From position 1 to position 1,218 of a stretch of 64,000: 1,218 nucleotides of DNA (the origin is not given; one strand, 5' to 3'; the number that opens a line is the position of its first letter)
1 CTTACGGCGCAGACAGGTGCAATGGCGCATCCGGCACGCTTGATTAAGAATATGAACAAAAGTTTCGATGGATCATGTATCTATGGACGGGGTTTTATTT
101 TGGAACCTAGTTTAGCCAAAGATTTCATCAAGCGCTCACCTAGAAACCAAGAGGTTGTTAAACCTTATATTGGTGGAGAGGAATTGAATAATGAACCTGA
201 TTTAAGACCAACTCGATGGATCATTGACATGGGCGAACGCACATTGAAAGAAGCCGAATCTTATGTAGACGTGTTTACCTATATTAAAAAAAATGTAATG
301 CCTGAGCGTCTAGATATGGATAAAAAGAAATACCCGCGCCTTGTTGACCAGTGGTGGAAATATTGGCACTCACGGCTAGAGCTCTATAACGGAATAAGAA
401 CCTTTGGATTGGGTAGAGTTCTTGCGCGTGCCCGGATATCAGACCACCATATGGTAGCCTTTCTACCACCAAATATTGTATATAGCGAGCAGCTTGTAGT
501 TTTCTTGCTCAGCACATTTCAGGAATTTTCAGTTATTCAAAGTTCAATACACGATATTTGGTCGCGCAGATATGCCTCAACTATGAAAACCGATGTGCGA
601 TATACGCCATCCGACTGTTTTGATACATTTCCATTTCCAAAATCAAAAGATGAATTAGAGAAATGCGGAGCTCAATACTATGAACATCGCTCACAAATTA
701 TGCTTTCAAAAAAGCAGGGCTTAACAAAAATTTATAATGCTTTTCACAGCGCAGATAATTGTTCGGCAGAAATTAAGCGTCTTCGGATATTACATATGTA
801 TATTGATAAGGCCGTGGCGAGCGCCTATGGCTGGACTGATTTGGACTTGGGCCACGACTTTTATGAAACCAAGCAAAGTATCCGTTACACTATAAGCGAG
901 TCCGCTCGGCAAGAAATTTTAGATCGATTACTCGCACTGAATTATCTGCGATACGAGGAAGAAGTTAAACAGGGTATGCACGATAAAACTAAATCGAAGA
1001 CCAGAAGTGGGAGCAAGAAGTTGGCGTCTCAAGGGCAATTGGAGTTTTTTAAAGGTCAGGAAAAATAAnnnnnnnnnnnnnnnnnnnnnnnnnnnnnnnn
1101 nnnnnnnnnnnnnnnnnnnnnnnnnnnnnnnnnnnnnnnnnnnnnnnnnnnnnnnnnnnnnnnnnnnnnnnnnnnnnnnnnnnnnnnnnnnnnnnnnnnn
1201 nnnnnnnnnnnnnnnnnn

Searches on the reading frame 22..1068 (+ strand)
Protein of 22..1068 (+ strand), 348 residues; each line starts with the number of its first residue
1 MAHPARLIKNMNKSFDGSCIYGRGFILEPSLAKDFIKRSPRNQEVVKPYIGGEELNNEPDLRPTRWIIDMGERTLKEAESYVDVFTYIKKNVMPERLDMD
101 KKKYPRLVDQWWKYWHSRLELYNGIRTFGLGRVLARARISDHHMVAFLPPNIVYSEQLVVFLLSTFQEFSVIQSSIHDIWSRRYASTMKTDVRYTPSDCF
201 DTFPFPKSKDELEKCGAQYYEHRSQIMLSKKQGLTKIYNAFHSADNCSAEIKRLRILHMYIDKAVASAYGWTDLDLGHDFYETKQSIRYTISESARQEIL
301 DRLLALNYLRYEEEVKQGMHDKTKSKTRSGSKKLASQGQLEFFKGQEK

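Call 5: search_protein_families(library=pfam, proteins=[window:22-1068:+], max_evalue=0.1)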
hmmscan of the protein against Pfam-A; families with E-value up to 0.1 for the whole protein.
window:22-1068:+ (348 aa): 3 families
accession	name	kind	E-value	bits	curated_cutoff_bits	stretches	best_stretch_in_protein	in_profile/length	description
PF20466.3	MmeI_TRD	-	1.6e-17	64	27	1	20-207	27-206/207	MmeI, target recognition domain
PF07342.17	TscT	-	0.013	16.3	27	1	207-238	42-71/100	TscT toxin protein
PF15000.11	TUSC2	-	0.096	13.5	25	0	242-283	29-70/111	Tumour suppressor candidate 2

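Call 6: search_protein_families(library=padloc, proteins=[window:22-1068:+], max_evalue=0.1)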
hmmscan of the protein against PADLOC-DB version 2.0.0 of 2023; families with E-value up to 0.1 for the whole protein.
window:22-1068:+ (348 aa): 10 families
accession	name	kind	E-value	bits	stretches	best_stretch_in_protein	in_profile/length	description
PDLC02643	DrmMI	-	1.2e-113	379.1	1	3-338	1010-1340/1347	DrmMI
PDLC02646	DrmMI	-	3.1e-85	284.9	1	3-336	432-778/792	DrmMI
PDLC02644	DrmMI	-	3.3e-77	258.3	1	6-328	526-884/988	DrmMI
PDLC02640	DrmMI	-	1e-66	223.4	2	3-281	631-920/1015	DrmMI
PDLC03618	REase_MTase_IIG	-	7.9e-61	203.7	1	11-331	1013-1336/1429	Type IIG restriction enzyme-methyltransferase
PDLC03627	REase_MTase_IIG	-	8.1e-47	157.6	1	5-315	725-1029/1136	Type IIG restriction enzyme-methyltransferase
PDLC02626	DrmD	-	3.4e-44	149.3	1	157-338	2-194/276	DrmD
PDLC03599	REase_MTase_IIG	-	1.3e-41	140.4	1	5-273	623-910/959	Type IIG restriction enzyme-methyltransferase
PDLC03598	REase_MTase_IIG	-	7.9e-19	65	1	22-273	654-889/912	Type IIG restriction enzyme-methyltransferase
PDLC02639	DrmMI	-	4.2e-08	29.9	1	3-72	722-799/803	DrmMI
